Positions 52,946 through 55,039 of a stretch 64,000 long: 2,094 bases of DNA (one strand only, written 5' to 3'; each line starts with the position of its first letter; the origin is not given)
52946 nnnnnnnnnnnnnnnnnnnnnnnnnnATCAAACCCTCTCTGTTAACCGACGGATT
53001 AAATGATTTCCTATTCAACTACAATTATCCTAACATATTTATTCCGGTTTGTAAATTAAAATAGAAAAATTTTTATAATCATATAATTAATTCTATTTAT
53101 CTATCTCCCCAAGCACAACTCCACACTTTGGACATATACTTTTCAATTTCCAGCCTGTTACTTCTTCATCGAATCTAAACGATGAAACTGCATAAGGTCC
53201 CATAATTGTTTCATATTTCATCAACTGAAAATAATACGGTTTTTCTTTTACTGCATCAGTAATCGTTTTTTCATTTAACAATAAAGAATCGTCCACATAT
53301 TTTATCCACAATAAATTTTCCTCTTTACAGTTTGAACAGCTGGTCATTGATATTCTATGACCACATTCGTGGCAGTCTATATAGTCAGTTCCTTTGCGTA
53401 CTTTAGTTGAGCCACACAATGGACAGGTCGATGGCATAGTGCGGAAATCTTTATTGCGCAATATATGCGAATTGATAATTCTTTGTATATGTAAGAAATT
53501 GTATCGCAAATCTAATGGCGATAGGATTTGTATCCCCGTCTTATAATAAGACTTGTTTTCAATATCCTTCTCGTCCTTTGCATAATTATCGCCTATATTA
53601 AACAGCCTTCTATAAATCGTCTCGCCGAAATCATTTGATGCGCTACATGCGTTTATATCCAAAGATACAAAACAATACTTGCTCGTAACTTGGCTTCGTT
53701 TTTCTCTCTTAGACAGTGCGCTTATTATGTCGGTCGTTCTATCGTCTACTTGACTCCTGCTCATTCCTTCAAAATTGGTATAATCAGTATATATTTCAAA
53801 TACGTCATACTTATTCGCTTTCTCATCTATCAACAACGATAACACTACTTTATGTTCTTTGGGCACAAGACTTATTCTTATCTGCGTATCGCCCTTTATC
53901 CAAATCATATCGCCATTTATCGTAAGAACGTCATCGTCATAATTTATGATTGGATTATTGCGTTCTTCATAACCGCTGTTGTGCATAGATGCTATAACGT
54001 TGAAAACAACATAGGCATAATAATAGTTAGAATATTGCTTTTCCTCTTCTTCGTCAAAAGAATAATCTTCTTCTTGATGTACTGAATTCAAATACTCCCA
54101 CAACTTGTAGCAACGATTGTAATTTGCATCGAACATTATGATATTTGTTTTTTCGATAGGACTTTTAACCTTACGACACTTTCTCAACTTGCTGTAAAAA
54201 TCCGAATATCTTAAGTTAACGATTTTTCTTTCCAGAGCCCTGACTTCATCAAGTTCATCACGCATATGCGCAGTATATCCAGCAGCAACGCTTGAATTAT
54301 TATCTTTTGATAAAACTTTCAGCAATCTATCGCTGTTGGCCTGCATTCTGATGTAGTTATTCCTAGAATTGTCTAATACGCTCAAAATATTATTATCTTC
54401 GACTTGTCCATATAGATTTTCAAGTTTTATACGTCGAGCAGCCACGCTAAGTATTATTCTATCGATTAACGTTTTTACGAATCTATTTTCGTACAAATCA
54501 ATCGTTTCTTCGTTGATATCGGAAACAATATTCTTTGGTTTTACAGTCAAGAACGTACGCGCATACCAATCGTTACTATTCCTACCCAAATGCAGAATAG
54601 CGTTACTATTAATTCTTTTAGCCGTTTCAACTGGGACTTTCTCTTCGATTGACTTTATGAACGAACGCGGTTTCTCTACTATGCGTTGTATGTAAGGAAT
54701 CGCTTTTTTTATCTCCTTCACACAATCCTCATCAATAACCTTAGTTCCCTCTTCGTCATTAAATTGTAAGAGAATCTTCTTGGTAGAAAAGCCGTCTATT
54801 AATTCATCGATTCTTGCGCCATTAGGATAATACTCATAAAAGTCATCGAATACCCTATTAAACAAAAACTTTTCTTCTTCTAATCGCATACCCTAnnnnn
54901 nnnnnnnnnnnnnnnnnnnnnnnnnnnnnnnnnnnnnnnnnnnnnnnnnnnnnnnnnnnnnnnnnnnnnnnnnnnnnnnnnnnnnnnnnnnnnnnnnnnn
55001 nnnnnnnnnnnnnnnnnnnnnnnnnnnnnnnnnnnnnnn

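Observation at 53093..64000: Six-gene operon: Ser/Thr kinase, PP2C, Upf1-like helicase, unknown 490-aa protein, coiled-coil McrB-like, zinc-ribbon McrC-like (CoCoNuT/TerY-P-like, with unplaced parts)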

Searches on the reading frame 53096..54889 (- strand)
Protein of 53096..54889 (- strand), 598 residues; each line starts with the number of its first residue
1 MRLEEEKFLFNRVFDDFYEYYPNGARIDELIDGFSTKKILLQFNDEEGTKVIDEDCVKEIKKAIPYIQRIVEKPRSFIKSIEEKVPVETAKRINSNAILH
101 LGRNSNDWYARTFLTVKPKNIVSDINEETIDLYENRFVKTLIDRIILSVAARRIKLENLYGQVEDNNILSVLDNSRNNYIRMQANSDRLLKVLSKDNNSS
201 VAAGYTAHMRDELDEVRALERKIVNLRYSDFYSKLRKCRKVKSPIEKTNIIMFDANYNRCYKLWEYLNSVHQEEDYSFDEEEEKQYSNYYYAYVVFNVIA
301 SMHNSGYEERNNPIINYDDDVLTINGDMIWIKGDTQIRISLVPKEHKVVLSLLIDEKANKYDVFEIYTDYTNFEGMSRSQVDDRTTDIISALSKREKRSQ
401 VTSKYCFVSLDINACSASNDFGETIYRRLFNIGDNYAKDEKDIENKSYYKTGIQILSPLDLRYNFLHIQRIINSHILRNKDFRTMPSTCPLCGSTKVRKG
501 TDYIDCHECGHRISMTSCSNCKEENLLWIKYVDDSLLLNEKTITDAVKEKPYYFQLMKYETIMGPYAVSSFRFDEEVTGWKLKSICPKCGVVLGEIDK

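Call 7: search_protein_families(library=pfam, proteins=[window:53096-54889:-], max_evalue=0.01)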
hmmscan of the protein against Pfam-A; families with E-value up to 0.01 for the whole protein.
window:53096-54889:- (598 aa): 3 families
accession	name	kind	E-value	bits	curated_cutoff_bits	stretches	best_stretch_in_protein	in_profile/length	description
PF09823.15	DUF2357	-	9.4e-12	45.1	23.3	1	67-184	96-218/251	Domain of unknown function (DUF2357)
PF03604.18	Zn_ribbon_RPAB4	-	0.0056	16.8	24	1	489-513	3-27/32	DNA directed RNA polymerase, 7 kDa subunit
PF12773.13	DZR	-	0.006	17.2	27.3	0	489-524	1-33/45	Double zinc ribbon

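Call 8: search_protein_families(library=padloc, proteins=[window:53096-54889:-], max_evalue=0.01)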
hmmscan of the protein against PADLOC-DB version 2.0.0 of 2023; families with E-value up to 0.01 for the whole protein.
window:53096-54889:- (598 aa): 0 families

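Call 10: search_protein_families(library=ncbifam, proteins=[window:53096-54889:-], max_evalue=0.01)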
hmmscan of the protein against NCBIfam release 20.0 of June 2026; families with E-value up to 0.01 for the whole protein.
window:53096-54889:- (598 aa): 0 families

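Call 25: find_homologous_proteins(query=window:53096-54889:-, max_evalue=0.001)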
Query window:53096-54889:- (598 aa): 155 proteins with E <= 0.001 among 8000 candidates; the best 120 are listed.
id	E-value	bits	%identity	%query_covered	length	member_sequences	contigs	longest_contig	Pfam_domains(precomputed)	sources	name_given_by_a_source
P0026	0.0e+0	1353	100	100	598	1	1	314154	PF09823.16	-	-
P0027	0.0e+0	1127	83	100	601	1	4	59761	PF09823.16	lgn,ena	-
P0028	0.0e+0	1045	75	99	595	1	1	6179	PF09823.16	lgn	-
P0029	0.0e+0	1043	75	99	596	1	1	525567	PF09823.16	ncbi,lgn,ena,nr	ncbi:MAG: DUF2357 domain-containing protein [Clostridiales bacterium]|nr:DUF2357 domain-containing p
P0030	0.0e+0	1038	74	99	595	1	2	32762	PF09823.16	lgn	-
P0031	0.0e+0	1029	74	99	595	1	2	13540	PF09823.16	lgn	-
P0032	0.0e+0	1011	73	100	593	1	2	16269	PF09823.16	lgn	-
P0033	1.3e-290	983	71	100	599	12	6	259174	PF09823.16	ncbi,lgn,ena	-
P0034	7.0e-280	948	67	99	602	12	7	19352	PF09823.16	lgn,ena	-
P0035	1.2e-258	878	64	99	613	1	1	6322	PF09823.16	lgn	-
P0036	2.8e-217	741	65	83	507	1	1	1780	-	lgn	-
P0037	4.3e-193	661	51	99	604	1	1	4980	PF09823.16,PF08271.18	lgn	-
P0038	6.5e-173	595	45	100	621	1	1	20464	PF09823.16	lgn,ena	-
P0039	5.8e-170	585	74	58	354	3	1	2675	PF09823.16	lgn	-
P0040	1.4e-165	571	47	99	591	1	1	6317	PF09823.16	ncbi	-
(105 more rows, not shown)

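Call 41: predict_structure(alignment_id=A2)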
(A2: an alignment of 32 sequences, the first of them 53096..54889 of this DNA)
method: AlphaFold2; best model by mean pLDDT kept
length: 598 residues; sequences in the alignment: 32
mean_pLDDT: 80.4   pTM: 0.80
mean pLDDT of the five models: 80.4, 79.2, 78.7, 78.1, 76.7
residues with pLDDT >= 90: 211; 70-90: 263; 50-70: 51; < 50: 73
segments of 3 or more residues with pLDDT < 50: 47-50, 78-99, 101-127, 176-185, 198-200, 273-278
pLDDT, mean of each block of 10 residues (from residue 1): 75 86 93 90 62 78 92 66 39 45 42 29 45 85 88 85 83 59 60 62 73 90 89 82 65 80 85 47 78 96 93 90 94 94 95 93 96 86 95 87 95 78 92 92 91 92 93 93 87 88 87 90 88 81 84 89 84 84 90 66
secondary structure, 60 per line:
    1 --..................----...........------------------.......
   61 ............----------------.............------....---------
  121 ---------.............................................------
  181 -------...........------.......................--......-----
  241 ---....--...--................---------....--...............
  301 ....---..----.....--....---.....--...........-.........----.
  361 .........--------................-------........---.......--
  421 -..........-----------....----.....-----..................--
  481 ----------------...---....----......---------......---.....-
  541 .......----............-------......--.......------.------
elements in order: H3-20 H27-35 H54-72 H89-101 H108-111 H130-174 H188-198 H205-227 H230-235 H244-247 H255-270 H280-283 H286-304 E314-318 E321-324 E328-332 E335-342 E347-355 E360-369 H378-393 E401-408 H412-418 H422-429 H443-446 E451-455 H461-478 E497-499 E503-506 E511-516 E526-531 H535-539 H541-547 H552-563 E571-576 E579-585

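Call 44: fold_search(model_id=the predicted structure, library=pdb)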
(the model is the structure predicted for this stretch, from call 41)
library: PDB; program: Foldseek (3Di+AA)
matches with E <= 10: 230; with E <= 0.001: 0
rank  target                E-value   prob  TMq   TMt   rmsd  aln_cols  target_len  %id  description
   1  6xl1_A                2.2e-01  0.35  0.13  0.19  15.3       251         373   11  crystal structure of cA4-activated Card1(D294N) (released 2020-12-30)
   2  5cs4_A                2.2e-01  0.28  0.11  0.15  13.6       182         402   11  Crystal structure of domains AC3-AC5 of yeast acetyl-CoA carboxylase (released 2015-10-28)
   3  9uxh_F                2.3e-01  0.07  0.08  0.07  28.3       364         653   12  type II Lamassu, LmuACB with DNA (released 2026-03-25)
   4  5trc_A                2.4e-01  0.25  0.11  0.15  13.6       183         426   11  Crystal structure of phosphorylated AC3-AC5 domains of yeast acetyl-CoA carboxylase (released 2016-12-07)
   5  6wxw_A                2.5e-01  0.23  0.11  0.16  15.9       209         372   12  crystal structure of apo Card1 (released 2020-12-30)
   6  5i6i_A                3.5e-01  0.10  0.15  0.08  23.6       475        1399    8  Crystal structure of a dBCCP-variant of Chaetomium thermophilum acetyl-CoA carboxylase (released 2016-04-20)
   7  5cs4_B                4.4e-01  0.16  0.11  0.15  13.2       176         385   11  Crystal structure of domains AC3-AC5 of yeast acetyl-CoA carboxylase (released 2015-10-28)
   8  9i2d_CR               5.4e-01  0.06  0.11  0.14  23.6       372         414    8  NMT1-NAC bound human RNC with 10 amino acid ARF1-linker (released 2026-02-04)
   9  4crm_X                5.6e-01  0.09  0.12  0.19  20.9       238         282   10  Cryo-EM of a pre-recycling complex with eRF1 and ABCE1 (released 2014-07-23)
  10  4jkd_A                6.2e-01  0.04  0.06  0.13  17.2       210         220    8  Open and closed forms of I1790Y human PRP8 RNase H-like domain with bound Mg ion (released 2013-05-22)
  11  4f0p_C                6.8e-01  0.15  0.12  0.15  13.0       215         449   10  MspJI Restriction Endonuclease - P31 Form (released 2012-08-08)
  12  5trc_B                6.8e-01  0.14  0.11  0.15  13.7       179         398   11  Crystal structure of phosphorylated AC3-AC5 domains of yeast acetyl-CoA carboxylase (released 2016-12-07)
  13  9yq2_A                7.5e-01  0.12  0.09  0.11  10.7       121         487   13  Chlorella virus hyaluronan synthase bound to DDM (released 2025-12-10)
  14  8q3b_E                7.8e-01  0.11  0.11  0.24  14.0       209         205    9  The closed state of the ASFV apo-RNA polymerase (released 2024-02-14)
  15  4twl_B                9.1e-01  0.09  0.06  0.14  15.2       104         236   18  Crystal structure of dioscorin complexed with ascorbate (released 2015-04-01)
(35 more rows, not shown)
